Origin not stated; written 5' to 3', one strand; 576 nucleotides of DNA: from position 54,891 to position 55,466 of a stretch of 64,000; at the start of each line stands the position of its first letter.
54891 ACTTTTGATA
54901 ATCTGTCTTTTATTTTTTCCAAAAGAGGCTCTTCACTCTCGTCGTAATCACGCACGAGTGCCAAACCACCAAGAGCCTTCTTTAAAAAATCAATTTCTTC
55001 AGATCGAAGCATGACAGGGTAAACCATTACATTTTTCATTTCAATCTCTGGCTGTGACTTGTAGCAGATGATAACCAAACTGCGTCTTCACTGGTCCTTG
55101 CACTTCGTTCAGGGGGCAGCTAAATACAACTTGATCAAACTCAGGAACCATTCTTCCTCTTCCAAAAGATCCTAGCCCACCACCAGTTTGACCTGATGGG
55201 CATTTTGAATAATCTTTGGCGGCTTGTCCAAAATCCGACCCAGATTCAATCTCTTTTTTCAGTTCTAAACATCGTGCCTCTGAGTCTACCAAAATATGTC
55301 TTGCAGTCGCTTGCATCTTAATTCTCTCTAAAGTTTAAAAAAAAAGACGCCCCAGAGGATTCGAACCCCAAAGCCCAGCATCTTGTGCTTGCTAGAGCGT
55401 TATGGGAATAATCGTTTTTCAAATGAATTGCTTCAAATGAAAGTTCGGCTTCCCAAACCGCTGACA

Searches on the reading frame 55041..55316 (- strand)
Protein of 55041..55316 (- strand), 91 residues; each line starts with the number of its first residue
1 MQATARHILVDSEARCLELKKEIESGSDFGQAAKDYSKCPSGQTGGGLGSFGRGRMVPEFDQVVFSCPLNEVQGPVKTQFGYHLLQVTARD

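Call 11: search_protein_families(library=pfam, proteins=[window:55041-55316:-], max_evalue=0.01)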
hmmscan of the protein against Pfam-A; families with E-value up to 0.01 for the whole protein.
window:55041-55316:- (91 aa): 3 families
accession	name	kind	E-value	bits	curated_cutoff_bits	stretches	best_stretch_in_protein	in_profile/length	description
PF13616.12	Rotamase_3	-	4.7e-21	75.9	22.5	1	15-90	39-115/116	PPIC-type PPIASE domain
PF00639.27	Rotamase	-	8.5e-20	72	21.7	1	12-88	18-96/97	PPIC-type PPIASE domain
PF13145.12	Rotamase_2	-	7.7e-05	23.9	27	1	27-90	49-108/121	PPIC-type PPIASE domain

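Call 14: find_related_loci(query=window:55041-55316:-, collection=viral_contigs, flank=3000)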
Query window:55041-55316:- (91 aa) in viral_contigs; peptide patterns used: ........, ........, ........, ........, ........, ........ (x = any residue, [..] = any of these).
25 stretches matched a pattern; 7 encode a relative of the query (tblastn E <= 1e-3); 7 distinct loci.
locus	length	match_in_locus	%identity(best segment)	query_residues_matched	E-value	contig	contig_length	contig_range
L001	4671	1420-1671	70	2-85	5e-36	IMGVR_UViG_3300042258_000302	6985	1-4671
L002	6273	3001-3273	59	2-90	4e-32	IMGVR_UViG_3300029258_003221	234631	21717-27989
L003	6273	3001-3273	59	2-90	4e-32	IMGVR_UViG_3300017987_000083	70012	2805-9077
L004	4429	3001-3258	53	3-87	7e-27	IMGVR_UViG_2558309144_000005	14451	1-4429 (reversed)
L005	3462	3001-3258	53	3-87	7e-27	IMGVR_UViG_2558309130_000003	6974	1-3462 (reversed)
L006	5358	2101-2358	50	1-86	2e-25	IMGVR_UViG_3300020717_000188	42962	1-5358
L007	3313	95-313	44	20-87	5e-15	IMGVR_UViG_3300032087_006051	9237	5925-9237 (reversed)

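Call 25: search_dna_similar(query=window:55041-55316:-, collection=phages, mode=protein, max_rows=25)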
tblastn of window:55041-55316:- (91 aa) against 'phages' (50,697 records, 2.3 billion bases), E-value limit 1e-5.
Records with a match: 11; places in all: 11; records where one place covers at least 80% of the query: 11.
Best place of each record, by identity: <60% 11.
By first word of the organism name: Acinetobacter 4; Salmonella 3; Listeria 3; Escherichia 1.
By host as written in the record: - 4; Listeria monocytogenes 3; Homo sapiens 2; Salmonella enterica subsp. enterica serovar Kentucky 1; Escherichia coli O157:H7 ATCC 43895 1.
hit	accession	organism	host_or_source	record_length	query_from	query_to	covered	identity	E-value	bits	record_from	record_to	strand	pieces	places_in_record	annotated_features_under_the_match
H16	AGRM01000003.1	Salmonella enterica subsp. houtenae str. ATCC BAA-1581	Homo sapiens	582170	3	91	98%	53.9%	4e-19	85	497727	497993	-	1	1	PPIC-type PPIASE domain protein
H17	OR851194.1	Salmonella phage S.Kent 1-2-1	Salmonella enterica subsp. enterica ...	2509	3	90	97%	54.5%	9e-19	84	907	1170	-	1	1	record has no annotation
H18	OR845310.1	Escherichia phage ECO95 1-6-1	Escherichia coli O157:H7 ATCC 43895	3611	3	90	97%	54.5%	9e-19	84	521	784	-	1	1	record has no annotation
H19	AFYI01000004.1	Salmonella enterica subsp. enterica serovar Infantis str. ...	Homo sapiens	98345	3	90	97%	54.5%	9e-19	84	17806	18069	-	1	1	PPIC-type PPIASE domain protein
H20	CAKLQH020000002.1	Acinetobacter phage MD-2021a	not known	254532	3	90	97%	48.9%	7e-17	79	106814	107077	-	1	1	ppiC: peptidyl-prolyl cis-trans isomerase C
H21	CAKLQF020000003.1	Acinetobacter phage MD-2021a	not known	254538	3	90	97%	48.9%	7e-17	79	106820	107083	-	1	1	ppiC: peptidyl-prolyl cis-trans isomerase C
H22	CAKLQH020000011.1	Acinetobacter phage MD-2021a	not known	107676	2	90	98%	40.4%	4e-6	48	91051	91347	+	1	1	surA: chaperone precursor (peptidyl-prolyl cis-trans isomerase)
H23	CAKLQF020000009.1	Acinetobacter phage MD-2021a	not known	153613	2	90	98%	40.4%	4e-6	48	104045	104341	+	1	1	surA: chaperone precursor (peptidyl-prolyl cis-trans isomerase)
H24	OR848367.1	Listeria phage LM 4-14-1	Listeria monocytogenes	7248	4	87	92%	36.0%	2e-6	49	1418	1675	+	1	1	record has no annotation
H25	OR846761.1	Listeria phage LM 4-11-1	Listeria monocytogenes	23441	4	87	92%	36.0%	2e-6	49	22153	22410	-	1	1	record has no annotation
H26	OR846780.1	Listeria phage LM 4-11-1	Listeria monocytogenes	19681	4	87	92%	36.0%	4e-6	48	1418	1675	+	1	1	record has no annotation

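Call 41: find_homologous_proteins(query=window:55041-55316:-, max_evalue=1e-25)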
Query window:55041-55316:- (91 aa): 7611 proteins with E <= 1e-25 among 8000 candidates; the best 120 are listed. Only proteins of 50 to 160 residues were searched: fused or split forms outside these lengths cannot appear, so this answer is no evidence that the protein stands alone or is whole; lengths 'longer' or 'shorter' looks for them.
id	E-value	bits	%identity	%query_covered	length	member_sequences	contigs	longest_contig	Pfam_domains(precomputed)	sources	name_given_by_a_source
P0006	6.1e-51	188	93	99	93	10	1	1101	PF00639.28,PF13616.13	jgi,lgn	jgi:peptidyl-prolyl cis-trans isomerase C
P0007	3.4e-47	176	89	97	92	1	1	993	PF13145.13,PF00639.28,PF13616.13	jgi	-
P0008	2.0e-44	167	81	100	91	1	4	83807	PF13145.13,PF00639.28,PF13616.13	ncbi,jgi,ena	-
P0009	1.4e-43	164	80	100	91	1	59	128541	PF13145.13,PF00639.28,PF13616.13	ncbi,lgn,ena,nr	ncbi:MAG: peptidylprolyl isomerase [Planctomycetaceae bacterium]|nr:peptidylprolyl isomerase [Planct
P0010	5.4e-43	162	79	100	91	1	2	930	PF13145.13,PF00639.28,PF13616.13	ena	-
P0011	4.0e-41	156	79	99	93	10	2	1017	PF13145.13,PF00639.28,PF13616.13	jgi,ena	jgi:peptidyl-prolyl cis-trans isomerase C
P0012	3.3e-40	153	78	99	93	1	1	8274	PF13145.13,PF00639.28,PF13616.13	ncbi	-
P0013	8.5e-40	152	77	97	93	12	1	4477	PF13145.13,PF00639.28,PF13616.13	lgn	-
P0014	8.6e-40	152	77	99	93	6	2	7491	PF13145.13,PF00639.28,PF13616.13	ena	-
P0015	1.4e-39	151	76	99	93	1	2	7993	PF13145.13,PF00639.28,PF13616.13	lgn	-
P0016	1.5e-39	151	74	98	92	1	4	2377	PF13145.13,PF00639.28,PF13616.13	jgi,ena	-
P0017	2.2e-39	151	73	99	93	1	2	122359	PF13145.13,PF00639.28,PF13616.13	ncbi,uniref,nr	ncbi:Peptidyl-prolyl cis-trans isomerase PpiC [Marinobacterium lacunae]|uniref:Peptidyl-prolyl cis-t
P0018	2.4e-39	151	75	98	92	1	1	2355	PF13145.13,PF00639.28,PF13616.13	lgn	-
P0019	3.0e-39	150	74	98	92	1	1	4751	PF13145.13,PF00639.28,PF13616.13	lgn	-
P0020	3.3e-39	150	76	99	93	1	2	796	PF13145.13,PF00639.28,PF13616.13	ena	-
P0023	5.7e-39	150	79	98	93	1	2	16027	PF13145.13,PF00639.28,PF13616.13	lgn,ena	-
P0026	9.2e-39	149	73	98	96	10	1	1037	PF13145.13,PF00639.28,PF13616.13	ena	-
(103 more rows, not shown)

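Call 42: find_encoding_contigs(protein=P0008, flank=3000, max_places=4)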
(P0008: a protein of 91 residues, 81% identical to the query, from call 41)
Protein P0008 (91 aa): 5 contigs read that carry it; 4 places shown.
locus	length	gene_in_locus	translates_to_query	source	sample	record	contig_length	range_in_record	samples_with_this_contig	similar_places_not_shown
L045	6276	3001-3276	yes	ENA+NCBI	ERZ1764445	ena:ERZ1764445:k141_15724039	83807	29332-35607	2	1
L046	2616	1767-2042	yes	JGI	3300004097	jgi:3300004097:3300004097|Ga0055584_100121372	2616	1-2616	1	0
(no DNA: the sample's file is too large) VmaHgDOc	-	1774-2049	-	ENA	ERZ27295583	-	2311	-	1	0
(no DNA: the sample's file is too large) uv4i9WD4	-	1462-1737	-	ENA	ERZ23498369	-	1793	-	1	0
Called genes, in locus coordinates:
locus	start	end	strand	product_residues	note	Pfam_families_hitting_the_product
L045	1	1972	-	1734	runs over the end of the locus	PF07635:PSCyt1, PF24807:WD40_CDC20-Fz, PF25173:Beta-prop_WDR3_1st, PF25174:Beta-prop_THOC3, PF25175:Beta-prop_WDR5, PF23414:Beta-prop_EML_2, PF07583:PSCyt2, PF07587:PSD1, +20 more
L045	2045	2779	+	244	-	PF00657:Lipase_GDSL, PF13472:Lipase_GDSL_2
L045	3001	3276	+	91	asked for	PF13616:Rotamase_3, PF00639:Rotamase, PF13145:Rotamase_2 (weak)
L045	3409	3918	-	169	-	PF00210:Ferritin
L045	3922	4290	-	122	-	PF09996:DUF2237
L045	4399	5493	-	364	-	PF01436:NHL (faint)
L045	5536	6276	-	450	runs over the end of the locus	PF13360:PQQ_2, PF13570:Beta-prop_ACSF4, PF13360:PQQ_2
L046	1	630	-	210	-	?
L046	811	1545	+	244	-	PF00657:Lipase_GDSL, PF13472:Lipase_GDSL_2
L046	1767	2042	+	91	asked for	PF13616:Rotamase_3, PF00639:Rotamase, PF13145:Rotamase_2 (weak)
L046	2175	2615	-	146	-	?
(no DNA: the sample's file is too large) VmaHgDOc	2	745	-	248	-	?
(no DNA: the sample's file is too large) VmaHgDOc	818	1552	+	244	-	PF00657:Lipase_GDSL, PF13472:Lipase_GDSL_2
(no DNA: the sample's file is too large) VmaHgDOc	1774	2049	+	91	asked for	PF13616:Rotamase_3, PF00639:Rotamase, PF13145:Rotamase_2 (weak)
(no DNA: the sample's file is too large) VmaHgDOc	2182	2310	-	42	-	?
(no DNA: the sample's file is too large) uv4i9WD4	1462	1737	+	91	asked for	PF13616:Rotamase_3, PF00639:Rotamase, PF13145:Rotamase_2 (weak)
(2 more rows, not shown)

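Call 43: find_encoding_contigs(protein=P0009, flank=3000, max_places=8)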
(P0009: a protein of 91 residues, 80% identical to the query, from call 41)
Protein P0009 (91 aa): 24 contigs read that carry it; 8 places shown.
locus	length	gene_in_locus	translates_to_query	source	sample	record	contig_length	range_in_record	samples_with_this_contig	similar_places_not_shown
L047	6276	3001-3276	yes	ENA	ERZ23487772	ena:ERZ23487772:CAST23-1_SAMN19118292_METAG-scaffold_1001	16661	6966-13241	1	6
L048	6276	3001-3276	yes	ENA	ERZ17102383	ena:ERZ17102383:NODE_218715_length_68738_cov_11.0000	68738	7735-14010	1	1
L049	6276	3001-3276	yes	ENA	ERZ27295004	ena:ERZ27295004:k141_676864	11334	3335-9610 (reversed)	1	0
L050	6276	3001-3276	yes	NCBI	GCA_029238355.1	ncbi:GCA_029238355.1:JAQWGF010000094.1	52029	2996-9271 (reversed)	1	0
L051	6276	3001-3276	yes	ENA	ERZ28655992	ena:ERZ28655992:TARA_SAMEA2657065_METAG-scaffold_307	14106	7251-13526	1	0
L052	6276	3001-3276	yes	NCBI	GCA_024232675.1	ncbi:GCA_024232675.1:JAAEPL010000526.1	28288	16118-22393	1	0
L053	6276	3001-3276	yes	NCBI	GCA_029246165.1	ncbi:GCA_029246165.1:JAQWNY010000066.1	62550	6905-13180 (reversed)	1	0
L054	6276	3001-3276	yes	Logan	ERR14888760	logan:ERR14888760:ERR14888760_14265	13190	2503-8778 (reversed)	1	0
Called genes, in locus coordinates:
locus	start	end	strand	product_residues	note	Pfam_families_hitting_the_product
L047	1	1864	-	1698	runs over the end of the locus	PF07635:PSCyt1, PF23381:Beta-prop_IFT122_1st, PF24807:WD40_CDC20-Fz, PF25173:Beta-prop_WDR3_1st, PF25174:Beta-prop_THOC3, PF25175:Beta-prop_WDR5, PF23414:Beta-prop_EML_2, PF07583:PSCyt2, +21 more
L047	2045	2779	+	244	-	PF00657:Lipase_GDSL, PF13472:Lipase_GDSL_2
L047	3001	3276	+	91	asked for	PF13616:Rotamase_3, PF00639:Rotamase, PF13145:Rotamase_2 (weak)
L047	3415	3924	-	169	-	PF00210:Ferritin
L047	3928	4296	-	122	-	PF09996:DUF2237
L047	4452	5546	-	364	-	PF01436:NHL (faint), PF17170:DUF5128 (faint)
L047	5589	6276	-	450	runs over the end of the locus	PF13360:PQQ_2, PF01011:PQQ (faint), PF13360:PQQ_2, PF13570:Beta-prop_ACSF4, PF13360:PQQ_2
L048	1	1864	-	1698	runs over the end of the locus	PF07635:PSCyt1, PF23381:Beta-prop_IFT122_1st, PF24807:WD40_CDC20-Fz, PF25173:Beta-prop_WDR3_1st, PF25174:Beta-prop_THOC3, PF25175:Beta-prop_WDR5, PF23414:Beta-prop_EML_2, PF07583:PSCyt2, +21 more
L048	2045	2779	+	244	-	PF00657:Lipase_GDSL, PF13472:Lipase_GDSL_2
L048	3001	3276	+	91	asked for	PF13616:Rotamase_3, PF00639:Rotamase, PF13145:Rotamase_2 (weak)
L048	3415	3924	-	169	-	PF00210:Ferritin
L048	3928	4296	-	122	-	PF09996:DUF2237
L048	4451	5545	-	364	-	PF01436:NHL (faint), PF17170:DUF5128 (faint)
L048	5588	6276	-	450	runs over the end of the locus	PF13360:PQQ_2, PF01011:PQQ (faint), PF13360:PQQ_2, PF13570:Beta-prop_ACSF4, PF13360:PQQ_2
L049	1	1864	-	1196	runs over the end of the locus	?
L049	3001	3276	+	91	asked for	PF13616:Rotamase_3, PF00639:Rotamase, PF13145:Rotamase_2 (weak)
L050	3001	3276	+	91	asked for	PF13616:Rotamase_3, PF00639:Rotamase, PF13145:Rotamase_2 (weak)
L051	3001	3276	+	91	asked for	PF13616:Rotamase_3, PF00639:Rotamase, PF13145:Rotamase_2 (weak)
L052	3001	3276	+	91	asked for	PF13616:Rotamase_3, PF00639:Rotamase, PF13145:Rotamase_2 (weak)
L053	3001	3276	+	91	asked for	PF13616:Rotamase_3, PF00639:Rotamase, PF13145:Rotamase_2 (weak)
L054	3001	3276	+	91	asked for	PF13616:Rotamase_3, PF00639:Rotamase, PF13145:Rotamase_2 (weak)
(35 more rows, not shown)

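Call 44: find_encoding_contigs(protein=P0007, flank=3000, max_places=3)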
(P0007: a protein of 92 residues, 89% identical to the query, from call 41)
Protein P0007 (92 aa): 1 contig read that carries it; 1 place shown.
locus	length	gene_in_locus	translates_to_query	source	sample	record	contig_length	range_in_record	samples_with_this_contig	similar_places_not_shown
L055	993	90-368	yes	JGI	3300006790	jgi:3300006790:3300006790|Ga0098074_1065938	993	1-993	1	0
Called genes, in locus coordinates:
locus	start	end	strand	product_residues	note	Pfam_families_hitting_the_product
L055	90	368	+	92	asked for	PF13145:Rotamase_2 (weak), PF13616:Rotamase_3, PF00639:Rotamase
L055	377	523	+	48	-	-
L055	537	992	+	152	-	?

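Call 45: find_encoding_contigs(protein=P0010, flank=3000, max_places=3)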
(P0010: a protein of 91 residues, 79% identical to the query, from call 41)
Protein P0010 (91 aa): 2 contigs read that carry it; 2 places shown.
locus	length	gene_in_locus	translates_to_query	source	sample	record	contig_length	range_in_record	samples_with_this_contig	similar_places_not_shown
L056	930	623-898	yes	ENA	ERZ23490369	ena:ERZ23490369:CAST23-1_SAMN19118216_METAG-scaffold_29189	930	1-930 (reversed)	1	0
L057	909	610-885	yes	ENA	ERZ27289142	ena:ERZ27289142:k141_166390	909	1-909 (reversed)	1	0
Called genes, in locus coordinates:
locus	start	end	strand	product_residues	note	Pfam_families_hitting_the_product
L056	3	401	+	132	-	?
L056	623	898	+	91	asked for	PF13616:Rotamase_3, PF00639:Rotamase, PF13145:Rotamase_2 (weak)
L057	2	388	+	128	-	?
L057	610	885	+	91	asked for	PF13616:Rotamase_3, PF00639:Rotamase, PF13145:Rotamase_2 (weak)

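Call 55: find_related_loci(query=window:55041-55316:-, collection=genome_contigs, flank=1500)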
Query window:55041-55316:- (91 aa) in genome_contigs; peptide patterns used: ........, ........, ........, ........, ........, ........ (x = any residue, [..] = any of these).
600 stretches matched a pattern (row limit reached: there are more); 582 encode a relative of the query (tblastn E <= 1e-3); the best 80 are kept; 80 distinct loci.
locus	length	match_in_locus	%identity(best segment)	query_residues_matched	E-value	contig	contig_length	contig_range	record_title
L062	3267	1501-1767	75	2-90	3e-43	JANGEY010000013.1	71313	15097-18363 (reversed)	Stutzerimonas stutzeri strain K1 NODE_13, whole genome shotgun sequence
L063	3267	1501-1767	72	3-91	1e-42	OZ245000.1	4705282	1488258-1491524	MAG: Candidatus Rariloculaceae bacterium isolate 04f5adf3-adc5-4b11-a252-46a7a8cc0e04 genome assembly, chromosome: 1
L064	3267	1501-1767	74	2-90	6e-42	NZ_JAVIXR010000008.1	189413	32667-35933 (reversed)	Marinobacter sediminicola strain F26243 scaffold_8_length=189414, whole genome shotgun sequence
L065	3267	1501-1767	73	2-90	9e-42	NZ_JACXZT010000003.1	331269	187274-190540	Halomonas sp. ML-15 NODE_3_length_331159_cov_43.769993, whole genome shotgun sequence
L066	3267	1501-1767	74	2-90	3e-42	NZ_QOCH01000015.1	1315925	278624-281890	Marinobacter sp. F3R11 F3R11contig_2, whole genome shotgun sequence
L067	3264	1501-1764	75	3-90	7e-42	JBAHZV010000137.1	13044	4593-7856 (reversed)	MAG: Psychromonas sp. isolate bin.13a k141_301248, whole genome shotgun sequence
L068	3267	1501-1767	70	2-90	1e-41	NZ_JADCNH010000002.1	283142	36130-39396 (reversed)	Verticiella alkaliphila strain GG226 NODE_2_length_283142_cov_186.460619, whole genome shotgun sequence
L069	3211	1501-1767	70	2-90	2e-41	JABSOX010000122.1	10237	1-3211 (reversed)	MAG: Colwellia sp. isolate DT_19 DT-Colwellia-3_scaffold_126, whole genome shotgun sequence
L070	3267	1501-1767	71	2-90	4e-41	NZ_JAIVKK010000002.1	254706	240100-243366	Microbulbifer aggregans strain SaN0-8 SaN0-8_ctg002, whole genome shotgun sequence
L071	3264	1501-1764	72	3-90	2e-40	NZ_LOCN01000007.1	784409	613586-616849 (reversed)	Moritella sp. JT01 contig7, whole genome shotgun sequence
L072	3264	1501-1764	74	3-90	2e-40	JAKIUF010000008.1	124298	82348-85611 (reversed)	MAG: Gammaproteobacteria bacterium isolate D100SM.bin.11 NODE_44_length_124298_cov_5.751721, whole genome shotgun sequen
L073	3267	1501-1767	73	2-90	9e-41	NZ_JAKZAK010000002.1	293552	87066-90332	Marinobacter xestospongiae strain JCM 17469 contig2, whole genome shotgun sequence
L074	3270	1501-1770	71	1-90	1e-40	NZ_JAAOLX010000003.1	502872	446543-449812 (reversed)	Iodobacter violaceini strain HSC-16F04 NODE_3_length_502872_cov_33.522058, whole genome shotgun sequence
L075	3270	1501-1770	68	1-90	1e-40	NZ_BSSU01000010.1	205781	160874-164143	Thalassotalea eurytherma strain JCM 18482 sequence10, whole genome shotgun sequence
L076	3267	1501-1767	72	2-90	9e-41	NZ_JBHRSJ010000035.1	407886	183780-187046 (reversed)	Azotobacter bryophylli strain KCTC 62195 velvet_auto_105_35, whole genome shotgun sequence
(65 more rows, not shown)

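Call 61: find_encoding_contigs(protein=P0012, flank=2500, max_places=2)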
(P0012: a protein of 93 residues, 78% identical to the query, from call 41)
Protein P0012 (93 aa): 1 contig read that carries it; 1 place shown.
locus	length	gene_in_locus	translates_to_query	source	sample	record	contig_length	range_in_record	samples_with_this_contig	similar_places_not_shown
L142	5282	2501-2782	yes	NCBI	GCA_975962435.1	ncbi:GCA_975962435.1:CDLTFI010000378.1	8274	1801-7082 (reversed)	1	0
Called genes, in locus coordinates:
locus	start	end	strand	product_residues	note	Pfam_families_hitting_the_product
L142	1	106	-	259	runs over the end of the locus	PF00795:CN_hydrolase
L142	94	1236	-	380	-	PF00155:Aminotran_1_2, PF01041:DegT_DnrJ_EryC1 (weak)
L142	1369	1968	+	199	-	-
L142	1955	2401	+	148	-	-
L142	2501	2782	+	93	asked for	PF00639:Rotamase, PF13145:Rotamase_2 (weak), PF13616:Rotamase_3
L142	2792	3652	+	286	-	PF27100:DcsG_N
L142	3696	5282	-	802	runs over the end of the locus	PF07715:Plug, PF00593:TonB_dep_Rec_b-barrel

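Call 62: find_encoding_contigs(protein=P0023, flank=2500, max_places=2)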
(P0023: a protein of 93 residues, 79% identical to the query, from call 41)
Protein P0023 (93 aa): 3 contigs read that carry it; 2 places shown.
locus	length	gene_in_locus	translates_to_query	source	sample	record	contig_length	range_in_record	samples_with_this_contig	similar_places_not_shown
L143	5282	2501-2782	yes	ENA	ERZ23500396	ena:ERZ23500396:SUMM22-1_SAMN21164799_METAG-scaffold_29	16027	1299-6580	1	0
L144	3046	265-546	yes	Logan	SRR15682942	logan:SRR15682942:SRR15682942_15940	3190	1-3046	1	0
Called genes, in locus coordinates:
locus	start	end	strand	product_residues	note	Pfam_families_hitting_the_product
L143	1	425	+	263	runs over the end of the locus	PF00106:adh_short, PF01370:Epimerase, PF08659:KR, PF13460:NAD_binding_10 (weak), PF13561:adh_short_C2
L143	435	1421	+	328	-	PF01073:3Beta_HSD, PF01370:Epimerase, PF02719:Polysacc_synt_2 (weak), PF04321:RmlD_sub_bind, PF13460:NAD_binding_10, PF16363:GDP_Man_Dehyd, PF07993:NAD_binding_4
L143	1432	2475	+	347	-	-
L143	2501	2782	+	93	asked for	PF13145:Rotamase_2 (weak), PF13616:Rotamase_3, PF00639:Rotamase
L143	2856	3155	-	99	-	-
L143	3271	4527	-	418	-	PF04286:DUF445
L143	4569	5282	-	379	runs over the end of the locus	PF01266:DAO (faint), PF03486:HI0933_like (faint), PF07992:Pyr_redox_2, PF13738:Pyr_redox_3 (weak), PF00070:Pyr_redox, PF18113:Rbx_binding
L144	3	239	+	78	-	?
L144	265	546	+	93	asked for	PF13145:Rotamase_2 (weak), PF13616:Rotamase_3, PF00639:Rotamase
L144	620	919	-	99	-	-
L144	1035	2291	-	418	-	PF04286:DUF445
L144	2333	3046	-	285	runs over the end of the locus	?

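Call 74: find_encoding_contigs(protein=P0011, flank=2500, max_places=3)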
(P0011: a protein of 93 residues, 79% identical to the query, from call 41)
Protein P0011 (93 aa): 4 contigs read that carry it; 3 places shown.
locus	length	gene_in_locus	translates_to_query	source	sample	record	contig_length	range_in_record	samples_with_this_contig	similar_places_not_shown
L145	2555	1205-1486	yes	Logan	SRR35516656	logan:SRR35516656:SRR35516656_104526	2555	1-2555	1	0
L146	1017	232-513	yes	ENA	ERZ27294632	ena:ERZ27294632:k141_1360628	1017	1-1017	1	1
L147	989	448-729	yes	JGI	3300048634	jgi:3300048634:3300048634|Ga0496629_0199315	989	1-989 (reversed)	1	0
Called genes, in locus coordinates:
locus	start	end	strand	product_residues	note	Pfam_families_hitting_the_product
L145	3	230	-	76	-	?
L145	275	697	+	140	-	-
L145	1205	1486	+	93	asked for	PF13616:Rotamase_3, PF00639:Rotamase, PF13145:Rotamase_2 (weak)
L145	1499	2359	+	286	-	PF00303:Thymidylat_synt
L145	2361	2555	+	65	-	?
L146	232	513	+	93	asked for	PF13616:Rotamase_3, PF00639:Rotamase, PF13145:Rotamase_2 (weak)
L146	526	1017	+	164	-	?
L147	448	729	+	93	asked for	PF13616:Rotamase_3, PF00639:Rotamase, PF13145:Rotamase_2 (weak)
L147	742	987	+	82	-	?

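Call 75: find_encoding_contigs(protein=P0026, flank=2500, max_places=3)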
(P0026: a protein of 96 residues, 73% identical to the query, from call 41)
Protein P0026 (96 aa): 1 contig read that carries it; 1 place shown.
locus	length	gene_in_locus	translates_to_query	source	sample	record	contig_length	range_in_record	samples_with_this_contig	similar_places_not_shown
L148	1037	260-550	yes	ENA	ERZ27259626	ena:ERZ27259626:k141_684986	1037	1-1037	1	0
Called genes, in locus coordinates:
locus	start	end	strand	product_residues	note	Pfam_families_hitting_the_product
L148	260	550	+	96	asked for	PF00639:Rotamase, PF13616:Rotamase_3, PF13145:Rotamase_2 (weak)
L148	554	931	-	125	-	-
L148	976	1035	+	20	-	?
